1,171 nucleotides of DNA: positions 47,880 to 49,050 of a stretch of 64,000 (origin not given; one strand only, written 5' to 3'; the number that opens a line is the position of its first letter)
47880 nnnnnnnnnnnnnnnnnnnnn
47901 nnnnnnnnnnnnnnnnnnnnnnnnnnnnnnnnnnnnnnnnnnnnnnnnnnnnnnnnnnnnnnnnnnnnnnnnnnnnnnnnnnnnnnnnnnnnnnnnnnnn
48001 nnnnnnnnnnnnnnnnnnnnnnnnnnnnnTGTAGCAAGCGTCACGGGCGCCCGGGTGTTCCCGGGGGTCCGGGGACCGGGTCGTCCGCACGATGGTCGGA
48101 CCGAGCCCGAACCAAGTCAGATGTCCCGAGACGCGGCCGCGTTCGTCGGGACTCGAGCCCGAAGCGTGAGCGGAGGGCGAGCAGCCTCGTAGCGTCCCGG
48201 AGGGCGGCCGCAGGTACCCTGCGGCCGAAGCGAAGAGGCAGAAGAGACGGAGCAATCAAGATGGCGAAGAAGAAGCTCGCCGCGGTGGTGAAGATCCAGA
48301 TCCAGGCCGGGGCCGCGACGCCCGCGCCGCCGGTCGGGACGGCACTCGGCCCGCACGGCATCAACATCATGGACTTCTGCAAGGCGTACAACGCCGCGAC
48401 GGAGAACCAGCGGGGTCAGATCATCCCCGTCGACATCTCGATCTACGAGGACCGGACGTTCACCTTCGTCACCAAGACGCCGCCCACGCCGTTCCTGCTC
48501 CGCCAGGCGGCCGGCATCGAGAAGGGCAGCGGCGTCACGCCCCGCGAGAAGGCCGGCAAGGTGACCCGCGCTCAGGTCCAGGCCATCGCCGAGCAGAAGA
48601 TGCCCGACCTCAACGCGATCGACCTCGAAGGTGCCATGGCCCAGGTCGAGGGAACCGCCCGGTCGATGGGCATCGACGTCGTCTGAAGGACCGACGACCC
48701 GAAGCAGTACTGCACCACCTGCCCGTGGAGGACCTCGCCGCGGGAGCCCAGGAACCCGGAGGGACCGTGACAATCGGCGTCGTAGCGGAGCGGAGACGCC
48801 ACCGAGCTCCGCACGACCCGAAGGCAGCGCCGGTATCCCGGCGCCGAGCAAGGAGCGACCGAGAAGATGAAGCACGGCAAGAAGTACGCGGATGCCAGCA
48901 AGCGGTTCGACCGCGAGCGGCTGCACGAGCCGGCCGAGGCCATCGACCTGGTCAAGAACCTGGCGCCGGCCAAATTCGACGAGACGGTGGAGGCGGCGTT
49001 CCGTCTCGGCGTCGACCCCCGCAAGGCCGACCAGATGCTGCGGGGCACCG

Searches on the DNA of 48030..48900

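Call 76: search_rna_families(source=window, start=48030, end=48900, threshold=evalue, max_evalue=10)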
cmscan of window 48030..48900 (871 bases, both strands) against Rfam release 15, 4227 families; matches with E-value up to 10: 2.
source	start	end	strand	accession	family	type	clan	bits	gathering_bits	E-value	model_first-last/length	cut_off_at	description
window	48317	48395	-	RF01541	TB11Cs4H3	Gene; snRNA; snoRNA; HACA-box;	-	15.3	40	6.8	1-74/74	no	Trypanosomatid snoRNA TB11Cs4H3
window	48859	48900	-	RF02722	sca_ncR27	Gene; snRNA; snoRNA; scaRNA;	-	14.8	91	8.5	42-83/83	5'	Small Cajal body specific RNA ncR27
